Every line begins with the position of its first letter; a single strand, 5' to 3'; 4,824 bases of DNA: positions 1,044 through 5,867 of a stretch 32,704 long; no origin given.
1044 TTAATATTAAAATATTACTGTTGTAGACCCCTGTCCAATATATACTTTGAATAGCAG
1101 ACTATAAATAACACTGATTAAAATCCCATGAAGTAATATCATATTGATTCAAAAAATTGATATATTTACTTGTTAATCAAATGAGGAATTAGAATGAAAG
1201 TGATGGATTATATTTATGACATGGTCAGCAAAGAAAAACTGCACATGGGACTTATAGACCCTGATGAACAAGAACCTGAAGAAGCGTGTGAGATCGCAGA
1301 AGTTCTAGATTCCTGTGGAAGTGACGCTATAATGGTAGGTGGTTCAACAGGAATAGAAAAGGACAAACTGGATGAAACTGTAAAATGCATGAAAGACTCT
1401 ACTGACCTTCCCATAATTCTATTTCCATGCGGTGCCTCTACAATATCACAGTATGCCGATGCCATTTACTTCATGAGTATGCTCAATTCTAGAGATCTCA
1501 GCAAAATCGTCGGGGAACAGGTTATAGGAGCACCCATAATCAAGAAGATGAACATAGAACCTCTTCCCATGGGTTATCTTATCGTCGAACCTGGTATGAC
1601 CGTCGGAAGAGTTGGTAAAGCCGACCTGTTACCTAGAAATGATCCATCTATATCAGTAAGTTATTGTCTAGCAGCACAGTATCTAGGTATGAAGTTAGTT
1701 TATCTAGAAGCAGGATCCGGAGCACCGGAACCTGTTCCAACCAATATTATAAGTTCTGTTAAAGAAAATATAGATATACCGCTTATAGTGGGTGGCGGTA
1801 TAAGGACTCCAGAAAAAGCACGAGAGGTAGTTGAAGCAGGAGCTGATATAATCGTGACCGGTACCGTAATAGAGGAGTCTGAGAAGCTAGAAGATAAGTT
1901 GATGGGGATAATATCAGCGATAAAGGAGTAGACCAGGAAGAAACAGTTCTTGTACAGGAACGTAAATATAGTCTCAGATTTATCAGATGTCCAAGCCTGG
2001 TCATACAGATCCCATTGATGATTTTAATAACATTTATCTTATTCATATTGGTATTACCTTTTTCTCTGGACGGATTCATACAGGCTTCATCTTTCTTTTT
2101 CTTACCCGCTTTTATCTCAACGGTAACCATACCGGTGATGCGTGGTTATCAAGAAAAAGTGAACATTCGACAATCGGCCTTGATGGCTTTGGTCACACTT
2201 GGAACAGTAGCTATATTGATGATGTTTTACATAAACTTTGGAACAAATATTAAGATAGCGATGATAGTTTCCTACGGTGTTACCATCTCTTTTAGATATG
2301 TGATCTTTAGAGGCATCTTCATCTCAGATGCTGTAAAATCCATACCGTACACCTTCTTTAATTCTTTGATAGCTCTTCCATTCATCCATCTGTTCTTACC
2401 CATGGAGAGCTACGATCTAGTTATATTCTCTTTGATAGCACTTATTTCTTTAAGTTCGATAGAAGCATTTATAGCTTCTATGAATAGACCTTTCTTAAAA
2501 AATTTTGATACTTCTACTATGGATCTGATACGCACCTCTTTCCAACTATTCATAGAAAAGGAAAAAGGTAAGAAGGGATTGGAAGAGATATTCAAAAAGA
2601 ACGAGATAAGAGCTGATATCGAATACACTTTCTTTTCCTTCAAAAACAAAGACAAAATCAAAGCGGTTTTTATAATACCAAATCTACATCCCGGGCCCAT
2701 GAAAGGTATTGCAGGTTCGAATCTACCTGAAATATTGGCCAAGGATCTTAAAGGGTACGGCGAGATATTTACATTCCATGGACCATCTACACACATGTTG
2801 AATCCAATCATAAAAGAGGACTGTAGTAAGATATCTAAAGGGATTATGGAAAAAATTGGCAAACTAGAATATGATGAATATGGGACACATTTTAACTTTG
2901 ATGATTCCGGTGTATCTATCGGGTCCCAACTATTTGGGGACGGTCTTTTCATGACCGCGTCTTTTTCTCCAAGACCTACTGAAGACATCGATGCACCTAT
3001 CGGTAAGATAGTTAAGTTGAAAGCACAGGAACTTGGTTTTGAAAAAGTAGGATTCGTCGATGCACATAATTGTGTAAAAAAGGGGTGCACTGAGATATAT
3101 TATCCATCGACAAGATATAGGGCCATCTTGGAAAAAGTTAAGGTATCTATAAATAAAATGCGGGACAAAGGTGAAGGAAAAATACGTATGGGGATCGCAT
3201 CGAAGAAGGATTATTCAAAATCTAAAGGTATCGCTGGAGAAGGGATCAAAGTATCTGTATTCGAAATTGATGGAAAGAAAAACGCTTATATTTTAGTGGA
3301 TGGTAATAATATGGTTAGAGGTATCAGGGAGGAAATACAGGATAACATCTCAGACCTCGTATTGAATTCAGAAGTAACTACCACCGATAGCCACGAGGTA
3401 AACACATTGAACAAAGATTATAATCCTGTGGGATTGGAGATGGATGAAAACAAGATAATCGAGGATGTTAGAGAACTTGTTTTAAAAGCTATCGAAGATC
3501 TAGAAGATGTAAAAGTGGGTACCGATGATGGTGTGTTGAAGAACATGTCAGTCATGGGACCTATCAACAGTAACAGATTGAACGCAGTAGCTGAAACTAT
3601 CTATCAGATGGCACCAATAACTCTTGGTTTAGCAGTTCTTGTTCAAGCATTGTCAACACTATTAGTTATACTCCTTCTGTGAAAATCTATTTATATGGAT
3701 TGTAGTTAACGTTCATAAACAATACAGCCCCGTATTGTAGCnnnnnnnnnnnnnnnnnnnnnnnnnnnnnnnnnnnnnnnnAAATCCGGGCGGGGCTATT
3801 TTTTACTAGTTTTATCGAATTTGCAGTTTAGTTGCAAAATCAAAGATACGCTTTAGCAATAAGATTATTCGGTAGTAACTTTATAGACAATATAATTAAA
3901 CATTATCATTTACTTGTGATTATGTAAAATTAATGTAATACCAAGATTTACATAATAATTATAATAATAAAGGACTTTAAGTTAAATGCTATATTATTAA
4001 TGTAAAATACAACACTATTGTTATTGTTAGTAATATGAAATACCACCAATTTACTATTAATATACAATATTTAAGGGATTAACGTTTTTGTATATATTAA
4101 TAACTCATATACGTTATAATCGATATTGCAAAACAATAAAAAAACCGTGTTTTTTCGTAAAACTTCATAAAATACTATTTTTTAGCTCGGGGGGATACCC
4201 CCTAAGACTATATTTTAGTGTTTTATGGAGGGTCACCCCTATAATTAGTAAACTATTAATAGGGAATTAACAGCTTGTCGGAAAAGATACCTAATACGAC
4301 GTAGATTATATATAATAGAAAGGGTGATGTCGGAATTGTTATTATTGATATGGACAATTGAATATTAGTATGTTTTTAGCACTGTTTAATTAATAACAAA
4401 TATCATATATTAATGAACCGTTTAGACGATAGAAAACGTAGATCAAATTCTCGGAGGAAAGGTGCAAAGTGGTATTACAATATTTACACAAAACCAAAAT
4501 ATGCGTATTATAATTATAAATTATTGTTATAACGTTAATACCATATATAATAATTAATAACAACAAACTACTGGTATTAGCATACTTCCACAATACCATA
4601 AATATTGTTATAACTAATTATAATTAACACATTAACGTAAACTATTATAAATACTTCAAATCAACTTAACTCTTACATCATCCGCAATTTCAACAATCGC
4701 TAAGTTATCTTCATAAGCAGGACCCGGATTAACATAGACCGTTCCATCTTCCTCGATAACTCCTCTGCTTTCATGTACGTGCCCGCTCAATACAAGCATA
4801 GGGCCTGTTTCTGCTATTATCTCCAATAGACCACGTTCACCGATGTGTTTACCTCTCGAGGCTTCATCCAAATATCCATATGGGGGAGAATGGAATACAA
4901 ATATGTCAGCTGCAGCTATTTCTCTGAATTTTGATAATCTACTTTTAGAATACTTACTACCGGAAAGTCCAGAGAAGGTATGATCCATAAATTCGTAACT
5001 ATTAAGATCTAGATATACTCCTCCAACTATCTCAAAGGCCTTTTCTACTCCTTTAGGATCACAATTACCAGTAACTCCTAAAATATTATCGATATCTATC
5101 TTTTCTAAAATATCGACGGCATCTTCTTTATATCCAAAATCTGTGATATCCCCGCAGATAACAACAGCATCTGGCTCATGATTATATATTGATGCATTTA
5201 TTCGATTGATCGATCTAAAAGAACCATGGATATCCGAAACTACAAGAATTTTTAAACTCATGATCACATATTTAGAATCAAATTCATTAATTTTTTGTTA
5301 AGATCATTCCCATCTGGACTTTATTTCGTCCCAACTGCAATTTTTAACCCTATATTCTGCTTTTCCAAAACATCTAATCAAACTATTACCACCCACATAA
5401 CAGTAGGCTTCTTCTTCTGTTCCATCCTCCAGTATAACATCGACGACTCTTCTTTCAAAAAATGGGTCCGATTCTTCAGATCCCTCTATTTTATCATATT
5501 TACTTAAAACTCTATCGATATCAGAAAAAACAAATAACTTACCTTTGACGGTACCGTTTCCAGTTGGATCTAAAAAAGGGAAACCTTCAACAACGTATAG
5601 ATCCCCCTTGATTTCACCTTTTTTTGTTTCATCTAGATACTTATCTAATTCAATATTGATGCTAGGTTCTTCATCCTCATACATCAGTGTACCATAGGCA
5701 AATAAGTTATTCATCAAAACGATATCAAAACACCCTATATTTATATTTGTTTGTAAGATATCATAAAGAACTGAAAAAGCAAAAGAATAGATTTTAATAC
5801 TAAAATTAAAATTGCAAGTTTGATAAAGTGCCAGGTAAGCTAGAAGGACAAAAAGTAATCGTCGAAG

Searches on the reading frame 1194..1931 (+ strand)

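Call 102: search_protein_families(library=pfam, proteins=[window:1194-1931:+], max_evalue=0.001)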
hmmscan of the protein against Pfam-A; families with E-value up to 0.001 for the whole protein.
window:1194-1931:+ (245 aa): 9 families
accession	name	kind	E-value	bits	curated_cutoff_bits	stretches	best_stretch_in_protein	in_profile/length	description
PF01884.23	PcrB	-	3.5e-66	223.4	23.9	1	11-239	3-222/226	PcrB family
PF00977.27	His_biosynth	-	2.5e-09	37.4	23.6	1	174-233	53-112/228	Histidine biosynthesis protein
PF05690.20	ThiG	-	8.3e-07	29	23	1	184-230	165-211/247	Thiazole biosynthesis protein ThiG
PF00290.26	Trp_syntA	-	1.8e-05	24.3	27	1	184-230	188-234/259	Tryptophan synthase alpha chain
PF04131.20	NanE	-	4.7e-05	23.1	27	1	192-235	142-185/192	Putative N-acetylmannosamine-6-phosphate epimerase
PF01180.27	DHO_dh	-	0.00011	22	27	1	179-226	223-272/291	Dihydroorotate dehydrogenase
PF01207.24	Dus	-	0.00012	21.7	20.4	0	184-223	174-214/311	Dihydrouridine synthase (Dus)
PF04309.18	G3P_antiterm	-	0.00028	20.8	27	1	179-223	125-168/173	Glycerol-3-phosphate responsive antiterminator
PF02581.23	TMP-TENI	-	0.00058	19.7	27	1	178-221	133-175/180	Thiamine monophosphate synthase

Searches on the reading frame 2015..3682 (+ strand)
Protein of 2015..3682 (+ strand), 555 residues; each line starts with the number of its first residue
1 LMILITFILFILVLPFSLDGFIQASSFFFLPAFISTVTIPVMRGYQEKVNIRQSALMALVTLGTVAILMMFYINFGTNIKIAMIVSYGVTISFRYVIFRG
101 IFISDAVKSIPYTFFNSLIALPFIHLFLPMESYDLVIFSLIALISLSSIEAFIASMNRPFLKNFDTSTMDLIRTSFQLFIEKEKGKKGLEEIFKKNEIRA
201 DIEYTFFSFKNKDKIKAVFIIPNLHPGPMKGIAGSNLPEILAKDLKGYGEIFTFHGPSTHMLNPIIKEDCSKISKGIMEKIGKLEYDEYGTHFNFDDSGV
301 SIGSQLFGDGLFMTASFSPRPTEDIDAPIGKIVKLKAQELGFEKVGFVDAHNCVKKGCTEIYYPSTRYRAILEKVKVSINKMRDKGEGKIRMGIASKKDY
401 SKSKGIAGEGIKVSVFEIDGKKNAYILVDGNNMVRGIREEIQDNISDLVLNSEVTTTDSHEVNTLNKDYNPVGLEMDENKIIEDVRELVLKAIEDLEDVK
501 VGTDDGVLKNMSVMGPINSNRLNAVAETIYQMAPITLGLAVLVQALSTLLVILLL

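Call 102: search_protein_families(library=pfam, proteins=[window:2015-3682:+], max_evalue=0.001)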
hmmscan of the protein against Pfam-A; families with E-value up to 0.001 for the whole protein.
window:2015-3682:+ (555 aa): 1 family
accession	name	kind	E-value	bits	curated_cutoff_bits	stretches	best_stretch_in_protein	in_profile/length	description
PF09843.14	DUF2070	-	6.6e-113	378.4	30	1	4-546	19-559/561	Predicted membrane protein (DUF2070)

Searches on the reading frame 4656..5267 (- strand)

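Call 102: search_protein_families(library=pfam, proteins=[window:4656-5267:-], max_evalue=0.001)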
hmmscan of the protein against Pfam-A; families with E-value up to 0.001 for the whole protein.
window:4656-5267:- (203 aa): 3 families
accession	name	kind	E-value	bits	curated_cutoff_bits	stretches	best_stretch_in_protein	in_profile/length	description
PF14582.11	Metallophos_3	-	2.9e-17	63.3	28.2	2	105-196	159-251/259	Metallophosphoesterase, calcineurin superfamily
PF00149.33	Metallophos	-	1.1e-16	62.2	21.5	1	5-166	1-190/191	Calcineurin-like phosphoesterase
PF12850.12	Metallophos_2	-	7.9e-16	58.9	27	1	5-186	1-137/154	Calcineurin-like phosphoesterase superfamily domain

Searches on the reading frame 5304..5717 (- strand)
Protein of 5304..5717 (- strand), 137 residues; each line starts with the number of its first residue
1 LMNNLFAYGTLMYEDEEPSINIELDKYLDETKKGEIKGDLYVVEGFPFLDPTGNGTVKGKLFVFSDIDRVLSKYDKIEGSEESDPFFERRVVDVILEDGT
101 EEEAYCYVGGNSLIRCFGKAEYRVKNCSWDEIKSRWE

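Call 102: search_protein_families(library=pfam, proteins=[window:5304-5717:-], max_evalue=0.001)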
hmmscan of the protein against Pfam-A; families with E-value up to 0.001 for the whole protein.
window:5304-5717:- (137 aa): 1 family
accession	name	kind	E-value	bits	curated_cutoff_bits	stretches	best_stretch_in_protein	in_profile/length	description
PF06094.17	GGACT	-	1.7e-13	51.6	22.8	1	5-130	1-119/120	Gamma-glutamyl cyclotransferase, AIG2-like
